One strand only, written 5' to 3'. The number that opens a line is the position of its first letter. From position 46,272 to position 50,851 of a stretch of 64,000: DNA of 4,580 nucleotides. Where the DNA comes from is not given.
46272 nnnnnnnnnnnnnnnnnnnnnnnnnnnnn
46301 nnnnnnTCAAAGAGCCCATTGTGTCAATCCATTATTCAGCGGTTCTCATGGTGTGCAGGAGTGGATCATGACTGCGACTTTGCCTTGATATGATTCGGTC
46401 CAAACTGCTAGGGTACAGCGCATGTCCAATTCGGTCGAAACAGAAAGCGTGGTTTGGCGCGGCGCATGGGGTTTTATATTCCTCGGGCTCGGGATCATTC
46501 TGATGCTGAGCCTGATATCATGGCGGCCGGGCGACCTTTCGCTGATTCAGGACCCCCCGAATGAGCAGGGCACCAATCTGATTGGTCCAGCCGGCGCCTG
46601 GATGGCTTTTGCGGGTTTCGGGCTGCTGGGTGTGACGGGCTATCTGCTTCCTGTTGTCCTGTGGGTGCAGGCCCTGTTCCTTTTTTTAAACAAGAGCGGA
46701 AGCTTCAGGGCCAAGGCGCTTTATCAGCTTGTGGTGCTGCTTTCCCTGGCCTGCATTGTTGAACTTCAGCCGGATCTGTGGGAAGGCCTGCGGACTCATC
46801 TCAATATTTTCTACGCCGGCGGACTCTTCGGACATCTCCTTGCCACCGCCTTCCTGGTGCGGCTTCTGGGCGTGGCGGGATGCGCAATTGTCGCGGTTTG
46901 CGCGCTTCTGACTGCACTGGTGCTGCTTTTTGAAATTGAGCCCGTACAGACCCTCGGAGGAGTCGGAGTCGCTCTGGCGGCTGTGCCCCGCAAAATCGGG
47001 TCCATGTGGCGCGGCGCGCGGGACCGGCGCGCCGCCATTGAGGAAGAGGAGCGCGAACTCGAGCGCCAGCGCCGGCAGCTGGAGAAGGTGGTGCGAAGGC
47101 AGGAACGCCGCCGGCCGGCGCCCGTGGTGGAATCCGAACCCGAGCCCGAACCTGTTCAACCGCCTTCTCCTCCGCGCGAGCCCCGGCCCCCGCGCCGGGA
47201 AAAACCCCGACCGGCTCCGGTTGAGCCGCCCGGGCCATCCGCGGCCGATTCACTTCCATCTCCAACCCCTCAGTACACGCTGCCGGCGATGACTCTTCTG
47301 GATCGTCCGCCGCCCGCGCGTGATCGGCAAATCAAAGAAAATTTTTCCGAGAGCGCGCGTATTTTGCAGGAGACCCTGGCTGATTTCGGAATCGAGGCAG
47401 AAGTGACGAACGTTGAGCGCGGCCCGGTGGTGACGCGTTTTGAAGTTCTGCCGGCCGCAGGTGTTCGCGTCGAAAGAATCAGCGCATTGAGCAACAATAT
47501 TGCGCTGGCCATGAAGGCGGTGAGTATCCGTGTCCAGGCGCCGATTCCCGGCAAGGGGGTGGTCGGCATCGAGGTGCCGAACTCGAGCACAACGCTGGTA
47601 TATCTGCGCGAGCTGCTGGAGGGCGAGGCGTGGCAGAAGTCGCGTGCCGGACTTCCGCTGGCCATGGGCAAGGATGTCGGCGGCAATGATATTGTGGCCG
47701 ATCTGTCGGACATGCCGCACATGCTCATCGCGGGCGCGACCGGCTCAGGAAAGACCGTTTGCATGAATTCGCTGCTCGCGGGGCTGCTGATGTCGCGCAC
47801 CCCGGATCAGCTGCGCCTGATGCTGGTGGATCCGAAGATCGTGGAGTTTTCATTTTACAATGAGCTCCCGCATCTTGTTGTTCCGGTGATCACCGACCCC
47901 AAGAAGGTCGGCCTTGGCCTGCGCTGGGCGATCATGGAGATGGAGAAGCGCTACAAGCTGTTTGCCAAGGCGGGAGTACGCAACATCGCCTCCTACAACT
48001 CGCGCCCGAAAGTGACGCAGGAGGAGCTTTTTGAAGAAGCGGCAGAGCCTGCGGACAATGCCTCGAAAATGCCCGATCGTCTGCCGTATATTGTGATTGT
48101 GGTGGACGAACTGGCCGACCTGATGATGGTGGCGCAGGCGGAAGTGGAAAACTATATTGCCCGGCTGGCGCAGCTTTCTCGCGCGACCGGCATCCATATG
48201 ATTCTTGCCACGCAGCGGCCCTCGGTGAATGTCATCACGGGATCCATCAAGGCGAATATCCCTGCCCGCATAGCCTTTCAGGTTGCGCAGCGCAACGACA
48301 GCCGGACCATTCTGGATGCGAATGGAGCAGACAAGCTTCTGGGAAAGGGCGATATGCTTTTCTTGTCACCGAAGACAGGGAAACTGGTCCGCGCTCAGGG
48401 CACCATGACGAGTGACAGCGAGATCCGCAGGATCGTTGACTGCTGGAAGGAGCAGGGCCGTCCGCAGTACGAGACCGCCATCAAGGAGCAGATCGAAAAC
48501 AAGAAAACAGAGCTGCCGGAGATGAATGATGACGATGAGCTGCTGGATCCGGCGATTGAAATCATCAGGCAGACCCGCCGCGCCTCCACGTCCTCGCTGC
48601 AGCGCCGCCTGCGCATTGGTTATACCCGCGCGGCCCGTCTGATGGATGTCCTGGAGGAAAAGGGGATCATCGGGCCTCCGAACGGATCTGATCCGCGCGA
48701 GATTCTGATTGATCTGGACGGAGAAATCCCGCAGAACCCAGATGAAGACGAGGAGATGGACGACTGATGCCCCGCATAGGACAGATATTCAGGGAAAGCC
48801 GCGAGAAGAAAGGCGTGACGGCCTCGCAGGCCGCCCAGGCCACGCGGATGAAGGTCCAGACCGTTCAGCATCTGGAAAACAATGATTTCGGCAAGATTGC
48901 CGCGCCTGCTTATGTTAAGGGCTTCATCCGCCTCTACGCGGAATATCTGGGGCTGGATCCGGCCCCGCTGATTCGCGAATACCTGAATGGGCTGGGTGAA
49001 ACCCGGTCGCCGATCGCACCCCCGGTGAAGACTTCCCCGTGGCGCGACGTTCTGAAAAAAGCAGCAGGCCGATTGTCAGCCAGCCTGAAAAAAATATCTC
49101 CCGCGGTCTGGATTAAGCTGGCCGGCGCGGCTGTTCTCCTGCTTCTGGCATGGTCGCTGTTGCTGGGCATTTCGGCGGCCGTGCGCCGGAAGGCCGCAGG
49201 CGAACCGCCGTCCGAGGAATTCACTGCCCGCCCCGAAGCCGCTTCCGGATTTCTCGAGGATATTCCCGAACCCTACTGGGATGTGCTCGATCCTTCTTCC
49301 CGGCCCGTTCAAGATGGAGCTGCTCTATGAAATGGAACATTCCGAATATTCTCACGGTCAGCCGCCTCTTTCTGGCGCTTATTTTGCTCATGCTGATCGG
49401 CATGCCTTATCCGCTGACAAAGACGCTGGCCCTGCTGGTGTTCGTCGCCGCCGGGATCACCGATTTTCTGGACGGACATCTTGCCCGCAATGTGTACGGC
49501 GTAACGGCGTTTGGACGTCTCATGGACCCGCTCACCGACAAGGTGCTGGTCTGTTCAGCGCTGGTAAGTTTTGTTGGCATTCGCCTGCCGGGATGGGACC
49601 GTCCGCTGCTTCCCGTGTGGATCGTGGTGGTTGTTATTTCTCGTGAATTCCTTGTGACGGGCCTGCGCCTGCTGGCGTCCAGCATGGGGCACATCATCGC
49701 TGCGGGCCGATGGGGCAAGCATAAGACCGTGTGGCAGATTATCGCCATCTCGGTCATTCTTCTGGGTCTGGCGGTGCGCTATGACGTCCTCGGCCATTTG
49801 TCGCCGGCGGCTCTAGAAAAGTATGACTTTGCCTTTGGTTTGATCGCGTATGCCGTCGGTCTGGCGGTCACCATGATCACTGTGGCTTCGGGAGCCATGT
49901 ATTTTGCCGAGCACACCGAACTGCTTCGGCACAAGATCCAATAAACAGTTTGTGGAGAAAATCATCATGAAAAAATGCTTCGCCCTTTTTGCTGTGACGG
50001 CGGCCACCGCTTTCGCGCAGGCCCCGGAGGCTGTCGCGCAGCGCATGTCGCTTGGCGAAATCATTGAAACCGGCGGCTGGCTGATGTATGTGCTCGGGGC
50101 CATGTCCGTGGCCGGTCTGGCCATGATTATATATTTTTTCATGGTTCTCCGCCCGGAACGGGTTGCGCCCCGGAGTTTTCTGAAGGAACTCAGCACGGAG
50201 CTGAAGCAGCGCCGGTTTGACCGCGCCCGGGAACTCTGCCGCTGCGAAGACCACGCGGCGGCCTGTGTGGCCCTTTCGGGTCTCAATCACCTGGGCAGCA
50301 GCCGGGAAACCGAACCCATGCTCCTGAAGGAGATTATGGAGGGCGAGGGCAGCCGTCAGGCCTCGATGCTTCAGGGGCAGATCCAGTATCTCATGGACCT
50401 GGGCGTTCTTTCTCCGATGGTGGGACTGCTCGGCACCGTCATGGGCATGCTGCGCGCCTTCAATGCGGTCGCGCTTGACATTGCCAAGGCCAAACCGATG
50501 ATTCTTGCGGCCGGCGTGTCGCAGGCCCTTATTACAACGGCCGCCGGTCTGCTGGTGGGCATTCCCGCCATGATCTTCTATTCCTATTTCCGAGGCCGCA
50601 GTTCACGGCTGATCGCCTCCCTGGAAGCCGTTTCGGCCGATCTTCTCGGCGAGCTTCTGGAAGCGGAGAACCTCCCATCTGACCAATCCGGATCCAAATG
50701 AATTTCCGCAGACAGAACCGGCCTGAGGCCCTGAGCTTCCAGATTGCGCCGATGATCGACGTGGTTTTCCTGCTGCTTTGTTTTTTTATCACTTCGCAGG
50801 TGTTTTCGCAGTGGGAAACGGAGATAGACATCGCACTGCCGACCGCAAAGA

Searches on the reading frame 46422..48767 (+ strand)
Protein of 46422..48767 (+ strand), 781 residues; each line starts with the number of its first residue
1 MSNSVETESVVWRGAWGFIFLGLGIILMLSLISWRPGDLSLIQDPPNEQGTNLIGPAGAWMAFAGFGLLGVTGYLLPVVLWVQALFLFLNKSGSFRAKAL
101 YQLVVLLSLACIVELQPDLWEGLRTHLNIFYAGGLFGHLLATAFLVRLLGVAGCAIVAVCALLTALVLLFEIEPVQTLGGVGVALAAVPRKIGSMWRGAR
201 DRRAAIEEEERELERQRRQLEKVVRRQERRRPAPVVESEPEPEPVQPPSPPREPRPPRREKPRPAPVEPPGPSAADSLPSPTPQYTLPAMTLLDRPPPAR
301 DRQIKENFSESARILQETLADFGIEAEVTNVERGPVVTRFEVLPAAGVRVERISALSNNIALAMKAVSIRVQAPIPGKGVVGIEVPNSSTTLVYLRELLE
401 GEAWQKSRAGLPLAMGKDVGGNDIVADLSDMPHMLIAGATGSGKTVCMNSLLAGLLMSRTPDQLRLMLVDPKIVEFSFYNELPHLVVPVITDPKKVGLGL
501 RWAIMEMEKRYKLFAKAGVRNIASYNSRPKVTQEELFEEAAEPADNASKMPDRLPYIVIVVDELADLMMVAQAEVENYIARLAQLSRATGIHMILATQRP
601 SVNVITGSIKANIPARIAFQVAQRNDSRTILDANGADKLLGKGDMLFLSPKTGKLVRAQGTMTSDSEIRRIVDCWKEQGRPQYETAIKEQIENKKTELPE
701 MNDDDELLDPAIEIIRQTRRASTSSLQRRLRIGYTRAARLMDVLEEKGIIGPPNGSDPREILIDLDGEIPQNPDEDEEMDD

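Call 16: search_protein_families(library=pfam, proteins=[window:46422-48767:+], max_evalue=0.001)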
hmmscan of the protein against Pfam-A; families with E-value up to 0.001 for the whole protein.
window:46422-48767:+ (781 aa): 7 families
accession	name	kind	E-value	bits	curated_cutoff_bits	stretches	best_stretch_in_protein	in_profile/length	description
PF01580.24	FtsK_SpoIIIE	-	8.7e-64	215.4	24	1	395-602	2-221/221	FtsK/SpoIIIE family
PF17854.6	FtsK_alpha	-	1.1e-32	112.7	22.9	1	287-387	1-101/101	FtsK alpha domain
PF09397.16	FtsK_gamma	-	4.9e-27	93.9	30.6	1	703-763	2-62/63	Ftsk gamma domain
PF13491.11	FtsK_4TM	-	1.2e-17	64.5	23.1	1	13-176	5-165/171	4TM region of DNA translocase FtsK/SpoIIIE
PF13401.12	AAA_22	-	0.00018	22.2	27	0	433-599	7-124/130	AAA domain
PF01935.23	DUF87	-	0.00056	20.5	23.2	0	432-570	24-103/220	Helicase HerA, central domain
PF12846.13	AAA_10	-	0.001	18.7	27.5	0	431-484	21-70/362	AAA-like domain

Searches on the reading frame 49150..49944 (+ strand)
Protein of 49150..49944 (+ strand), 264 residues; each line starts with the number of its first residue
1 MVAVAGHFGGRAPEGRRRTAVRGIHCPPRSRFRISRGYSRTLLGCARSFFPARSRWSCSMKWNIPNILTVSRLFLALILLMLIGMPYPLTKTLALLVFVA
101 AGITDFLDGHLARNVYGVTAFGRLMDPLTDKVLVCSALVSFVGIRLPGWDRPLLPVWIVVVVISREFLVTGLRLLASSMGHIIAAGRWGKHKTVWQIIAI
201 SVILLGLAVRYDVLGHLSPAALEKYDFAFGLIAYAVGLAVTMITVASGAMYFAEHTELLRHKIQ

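Call 16: search_protein_families(library=pfam, proteins=[window:49150-49944:+], max_evalue=0.001)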
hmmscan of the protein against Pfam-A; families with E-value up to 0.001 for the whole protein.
window:49150-49944:+ (264 aa): 1 family
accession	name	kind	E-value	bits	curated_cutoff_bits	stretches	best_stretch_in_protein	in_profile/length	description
PF01066.26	CDP-OH_P_transf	-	7.1e-36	124.3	22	1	62-222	1-138/152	CDP-alcohol phosphatidyltransferase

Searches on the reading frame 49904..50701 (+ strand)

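Call 16: search_protein_families(library=pfam, proteins=[window:49904-50701:+], max_evalue=0.001)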
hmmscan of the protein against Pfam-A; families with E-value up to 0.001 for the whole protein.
window:49904-50701:+ (265 aa): 1 family
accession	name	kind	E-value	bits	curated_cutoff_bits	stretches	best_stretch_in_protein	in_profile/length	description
PF01618.21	MotA_ExbB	-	1e-27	96.8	22.9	1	122-241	9-126/127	MotA/TolQ/ExbB proton channel family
